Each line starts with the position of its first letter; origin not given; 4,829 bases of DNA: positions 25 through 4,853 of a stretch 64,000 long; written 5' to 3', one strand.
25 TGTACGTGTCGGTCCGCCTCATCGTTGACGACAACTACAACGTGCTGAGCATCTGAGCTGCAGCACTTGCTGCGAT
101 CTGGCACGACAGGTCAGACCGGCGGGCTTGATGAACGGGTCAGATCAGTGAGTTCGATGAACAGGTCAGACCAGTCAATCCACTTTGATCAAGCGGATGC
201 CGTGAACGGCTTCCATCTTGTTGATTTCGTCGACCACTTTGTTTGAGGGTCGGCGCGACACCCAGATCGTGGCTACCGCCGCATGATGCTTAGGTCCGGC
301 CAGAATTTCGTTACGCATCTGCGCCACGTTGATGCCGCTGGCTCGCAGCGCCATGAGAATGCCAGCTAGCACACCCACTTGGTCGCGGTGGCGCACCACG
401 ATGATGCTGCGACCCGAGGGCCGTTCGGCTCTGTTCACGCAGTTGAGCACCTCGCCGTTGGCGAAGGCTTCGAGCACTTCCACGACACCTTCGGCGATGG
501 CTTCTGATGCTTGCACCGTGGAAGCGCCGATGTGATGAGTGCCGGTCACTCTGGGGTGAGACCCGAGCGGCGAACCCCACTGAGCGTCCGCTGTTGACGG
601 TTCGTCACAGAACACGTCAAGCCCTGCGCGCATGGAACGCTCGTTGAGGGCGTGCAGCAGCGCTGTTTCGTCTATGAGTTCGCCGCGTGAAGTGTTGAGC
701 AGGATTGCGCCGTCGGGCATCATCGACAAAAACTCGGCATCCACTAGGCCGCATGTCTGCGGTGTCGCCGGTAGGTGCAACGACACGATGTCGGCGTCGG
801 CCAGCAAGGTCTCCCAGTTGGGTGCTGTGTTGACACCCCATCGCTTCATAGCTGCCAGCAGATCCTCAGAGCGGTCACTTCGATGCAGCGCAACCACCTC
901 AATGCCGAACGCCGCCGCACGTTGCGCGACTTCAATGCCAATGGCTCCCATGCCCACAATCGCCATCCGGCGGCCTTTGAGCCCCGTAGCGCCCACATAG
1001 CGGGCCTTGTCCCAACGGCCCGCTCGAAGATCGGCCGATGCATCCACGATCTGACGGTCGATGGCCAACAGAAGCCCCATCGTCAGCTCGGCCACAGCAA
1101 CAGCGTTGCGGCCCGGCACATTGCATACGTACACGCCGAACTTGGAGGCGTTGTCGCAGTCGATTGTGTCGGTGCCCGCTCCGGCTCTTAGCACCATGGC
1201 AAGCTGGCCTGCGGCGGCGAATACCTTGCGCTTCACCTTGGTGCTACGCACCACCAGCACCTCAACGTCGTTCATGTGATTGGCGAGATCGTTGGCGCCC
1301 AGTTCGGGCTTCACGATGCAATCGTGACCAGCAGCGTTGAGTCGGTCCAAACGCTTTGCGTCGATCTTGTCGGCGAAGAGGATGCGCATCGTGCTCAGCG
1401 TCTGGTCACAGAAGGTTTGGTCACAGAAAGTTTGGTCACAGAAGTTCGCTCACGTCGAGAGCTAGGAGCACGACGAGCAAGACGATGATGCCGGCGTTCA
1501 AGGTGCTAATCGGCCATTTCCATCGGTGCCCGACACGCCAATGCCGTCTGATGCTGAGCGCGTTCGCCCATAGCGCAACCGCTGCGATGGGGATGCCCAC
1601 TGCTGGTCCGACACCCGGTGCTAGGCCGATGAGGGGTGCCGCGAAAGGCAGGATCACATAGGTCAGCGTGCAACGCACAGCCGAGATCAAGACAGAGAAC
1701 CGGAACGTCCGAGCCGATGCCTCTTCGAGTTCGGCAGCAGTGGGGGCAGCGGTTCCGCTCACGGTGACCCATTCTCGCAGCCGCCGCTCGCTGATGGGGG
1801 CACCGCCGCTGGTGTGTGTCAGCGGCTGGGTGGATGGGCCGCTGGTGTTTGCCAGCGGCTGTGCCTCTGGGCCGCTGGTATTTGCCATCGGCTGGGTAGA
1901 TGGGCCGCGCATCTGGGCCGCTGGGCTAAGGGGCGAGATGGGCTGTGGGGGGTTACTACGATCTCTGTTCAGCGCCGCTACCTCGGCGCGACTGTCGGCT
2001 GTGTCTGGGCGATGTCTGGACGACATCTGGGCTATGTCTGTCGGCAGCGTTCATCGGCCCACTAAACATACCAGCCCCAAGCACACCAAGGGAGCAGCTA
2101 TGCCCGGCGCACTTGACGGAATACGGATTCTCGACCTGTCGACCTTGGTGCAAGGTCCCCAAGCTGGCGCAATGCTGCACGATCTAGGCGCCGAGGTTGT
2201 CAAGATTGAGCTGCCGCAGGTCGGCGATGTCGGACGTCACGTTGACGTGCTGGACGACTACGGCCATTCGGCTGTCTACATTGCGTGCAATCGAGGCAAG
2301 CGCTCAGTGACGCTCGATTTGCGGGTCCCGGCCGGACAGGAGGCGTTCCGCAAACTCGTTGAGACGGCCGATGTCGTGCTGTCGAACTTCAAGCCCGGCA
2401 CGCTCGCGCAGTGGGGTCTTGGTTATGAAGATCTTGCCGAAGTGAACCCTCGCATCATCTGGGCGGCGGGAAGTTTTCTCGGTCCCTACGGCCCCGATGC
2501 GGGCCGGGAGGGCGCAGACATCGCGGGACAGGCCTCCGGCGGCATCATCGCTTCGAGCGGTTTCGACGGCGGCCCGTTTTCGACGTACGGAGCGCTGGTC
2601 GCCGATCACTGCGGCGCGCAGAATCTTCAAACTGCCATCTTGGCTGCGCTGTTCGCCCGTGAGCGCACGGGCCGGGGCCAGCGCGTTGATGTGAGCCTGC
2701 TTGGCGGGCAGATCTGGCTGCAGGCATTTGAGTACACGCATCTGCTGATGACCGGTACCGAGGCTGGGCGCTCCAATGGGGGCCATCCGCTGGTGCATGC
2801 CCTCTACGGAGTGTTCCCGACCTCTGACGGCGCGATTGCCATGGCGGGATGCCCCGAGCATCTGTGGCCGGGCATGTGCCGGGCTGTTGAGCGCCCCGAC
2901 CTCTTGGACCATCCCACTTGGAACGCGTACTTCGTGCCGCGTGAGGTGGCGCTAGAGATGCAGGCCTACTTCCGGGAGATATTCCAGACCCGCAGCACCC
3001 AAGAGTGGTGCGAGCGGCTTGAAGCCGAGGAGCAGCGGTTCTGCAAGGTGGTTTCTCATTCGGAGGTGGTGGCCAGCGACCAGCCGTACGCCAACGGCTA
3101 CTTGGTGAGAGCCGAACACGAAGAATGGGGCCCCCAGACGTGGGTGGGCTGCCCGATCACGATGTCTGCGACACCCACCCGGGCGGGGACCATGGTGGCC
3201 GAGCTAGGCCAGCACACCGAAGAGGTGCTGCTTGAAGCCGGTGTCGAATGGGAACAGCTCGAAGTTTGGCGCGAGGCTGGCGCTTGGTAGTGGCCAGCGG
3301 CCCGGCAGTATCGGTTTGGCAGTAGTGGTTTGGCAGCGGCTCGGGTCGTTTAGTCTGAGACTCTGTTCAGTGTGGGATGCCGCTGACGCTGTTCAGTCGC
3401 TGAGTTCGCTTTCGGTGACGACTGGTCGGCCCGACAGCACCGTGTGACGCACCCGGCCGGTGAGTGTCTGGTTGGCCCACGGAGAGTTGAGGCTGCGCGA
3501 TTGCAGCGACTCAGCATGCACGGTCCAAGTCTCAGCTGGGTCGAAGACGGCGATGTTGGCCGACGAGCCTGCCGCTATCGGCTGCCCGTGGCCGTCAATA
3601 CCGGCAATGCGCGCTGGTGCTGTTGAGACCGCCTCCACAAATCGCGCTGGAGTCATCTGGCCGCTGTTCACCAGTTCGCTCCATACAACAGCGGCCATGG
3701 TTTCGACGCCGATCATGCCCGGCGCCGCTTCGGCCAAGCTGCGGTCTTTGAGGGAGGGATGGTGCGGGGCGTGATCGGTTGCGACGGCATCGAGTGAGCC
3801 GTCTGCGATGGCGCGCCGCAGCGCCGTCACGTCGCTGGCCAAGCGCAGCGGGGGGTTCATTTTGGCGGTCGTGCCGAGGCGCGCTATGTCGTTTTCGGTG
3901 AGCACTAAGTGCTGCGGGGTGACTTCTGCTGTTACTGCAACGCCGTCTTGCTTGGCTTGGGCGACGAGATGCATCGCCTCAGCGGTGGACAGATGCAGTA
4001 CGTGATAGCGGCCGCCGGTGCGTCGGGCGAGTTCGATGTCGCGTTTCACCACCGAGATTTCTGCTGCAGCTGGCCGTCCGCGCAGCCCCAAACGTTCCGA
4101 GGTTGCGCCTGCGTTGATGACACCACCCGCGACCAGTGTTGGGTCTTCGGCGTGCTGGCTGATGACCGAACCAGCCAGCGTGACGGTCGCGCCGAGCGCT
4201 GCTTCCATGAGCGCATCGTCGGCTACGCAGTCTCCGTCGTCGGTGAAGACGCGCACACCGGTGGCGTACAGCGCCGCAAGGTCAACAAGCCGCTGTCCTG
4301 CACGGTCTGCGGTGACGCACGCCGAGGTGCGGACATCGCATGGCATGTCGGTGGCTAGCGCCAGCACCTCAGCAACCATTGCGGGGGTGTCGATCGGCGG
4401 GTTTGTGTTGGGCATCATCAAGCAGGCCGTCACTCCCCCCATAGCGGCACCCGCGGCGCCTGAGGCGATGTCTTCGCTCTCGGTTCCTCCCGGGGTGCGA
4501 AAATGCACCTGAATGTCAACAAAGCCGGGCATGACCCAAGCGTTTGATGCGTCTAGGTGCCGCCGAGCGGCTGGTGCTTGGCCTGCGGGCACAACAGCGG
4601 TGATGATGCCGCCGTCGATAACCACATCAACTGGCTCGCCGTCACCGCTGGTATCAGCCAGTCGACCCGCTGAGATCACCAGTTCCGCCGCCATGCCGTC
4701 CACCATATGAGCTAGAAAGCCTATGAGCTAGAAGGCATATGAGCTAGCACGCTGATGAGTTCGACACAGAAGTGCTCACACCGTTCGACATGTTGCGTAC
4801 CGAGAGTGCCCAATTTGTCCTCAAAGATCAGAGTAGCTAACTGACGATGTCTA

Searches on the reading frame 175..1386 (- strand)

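Call 89: search_protein_families(library=pfam, proteins=[window:175-1386:-], max_evalue=0.001)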
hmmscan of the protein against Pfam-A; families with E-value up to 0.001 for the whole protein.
window:175-1386:- (403 aa): 7 families
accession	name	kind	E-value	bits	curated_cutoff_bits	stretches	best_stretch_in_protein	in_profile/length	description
PF02826.25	2-Hacid_dh_C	-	7.2e-48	162.7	25.1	1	103-287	1-178/178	D-isomer specific 2-hydroxyacid dehydrogenase, NAD binding domain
PF00389.36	2-Hacid_dh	-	2.1e-25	89.4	24.6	1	2-318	1-134/134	D-isomer specific 2-hydroxyacid dehydrogenase, catalytic domain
PF03446.21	NAD_binding_2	-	7.3e-07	29.8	21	1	141-252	2-112/161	NAD binding domain of 6-phosphogluconate dehydrogenase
PF00070.33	Pyr_redox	-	3.3e-05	24.8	22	1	140-172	1-33/82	Pyridine nucleotide-disulphide oxidoreductase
PF07992.20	Pyr_redox_2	-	0.00011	22.2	26.1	1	136-172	140-176/291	Pyridine nucleotide-disulphide oxidoreductase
PF01842.31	ACT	-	0.00039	20.6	27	1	328-357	2-31/66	ACT domain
PF01408.29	GFO_IDH_MocA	-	0.00071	20.7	24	0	140-221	2-73/120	Oxidoreductase family, NAD-binding Rossmann fold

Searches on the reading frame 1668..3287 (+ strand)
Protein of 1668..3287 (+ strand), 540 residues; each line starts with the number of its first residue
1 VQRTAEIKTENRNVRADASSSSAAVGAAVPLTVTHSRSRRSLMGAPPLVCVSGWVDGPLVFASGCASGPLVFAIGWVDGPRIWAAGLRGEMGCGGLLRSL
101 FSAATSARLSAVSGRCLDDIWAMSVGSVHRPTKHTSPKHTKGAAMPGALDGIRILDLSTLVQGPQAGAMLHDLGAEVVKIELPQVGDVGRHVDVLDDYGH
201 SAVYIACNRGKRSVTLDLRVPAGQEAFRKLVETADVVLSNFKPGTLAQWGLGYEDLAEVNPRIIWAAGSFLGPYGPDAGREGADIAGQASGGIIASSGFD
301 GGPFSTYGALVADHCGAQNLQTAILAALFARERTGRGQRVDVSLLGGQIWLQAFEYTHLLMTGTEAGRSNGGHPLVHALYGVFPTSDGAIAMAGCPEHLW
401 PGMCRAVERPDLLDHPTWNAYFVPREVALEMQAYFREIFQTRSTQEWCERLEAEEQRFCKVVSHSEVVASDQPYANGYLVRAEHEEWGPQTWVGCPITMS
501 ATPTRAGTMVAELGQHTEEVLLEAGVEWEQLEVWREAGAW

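Call 89: search_protein_families(library=pfam, proteins=[window:1668-3287:+], max_evalue=0.001)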
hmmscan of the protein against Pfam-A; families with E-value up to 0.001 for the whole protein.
window:1668-3287:+ (540 aa): 1 family
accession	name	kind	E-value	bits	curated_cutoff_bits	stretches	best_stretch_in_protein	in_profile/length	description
PF02515.22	CoA_transf_3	-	9.1e-96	321.6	23.3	1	149-517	1-366/366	CoA-transferase family III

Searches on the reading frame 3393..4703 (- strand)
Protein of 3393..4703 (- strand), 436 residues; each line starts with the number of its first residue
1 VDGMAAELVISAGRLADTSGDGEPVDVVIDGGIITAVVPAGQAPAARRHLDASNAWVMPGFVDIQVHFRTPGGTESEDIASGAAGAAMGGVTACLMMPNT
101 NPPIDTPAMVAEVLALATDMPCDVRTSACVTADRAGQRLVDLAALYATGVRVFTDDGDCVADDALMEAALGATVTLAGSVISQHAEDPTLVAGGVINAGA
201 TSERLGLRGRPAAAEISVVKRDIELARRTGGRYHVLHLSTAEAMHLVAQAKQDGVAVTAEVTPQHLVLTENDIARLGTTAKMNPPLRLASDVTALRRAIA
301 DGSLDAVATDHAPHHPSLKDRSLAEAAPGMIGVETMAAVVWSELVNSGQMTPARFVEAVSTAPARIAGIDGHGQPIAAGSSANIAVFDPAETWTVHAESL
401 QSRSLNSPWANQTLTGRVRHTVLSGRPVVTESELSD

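Call 89: search_protein_families(library=pfam, proteins=[window:3393-4703:-], max_evalue=0.001)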
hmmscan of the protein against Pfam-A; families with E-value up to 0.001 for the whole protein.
window:3393-4703:- (436 aa): 2 families
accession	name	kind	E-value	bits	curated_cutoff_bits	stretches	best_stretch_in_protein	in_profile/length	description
PF01979.26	Amidohydro_1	-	1.5e-22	80.8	25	1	56-428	1-345/345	Amidohydrolase family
PF12890.13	DHOase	-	5.5e-05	23.7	21.2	1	58-242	5-141/142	Dihydro-orotase-like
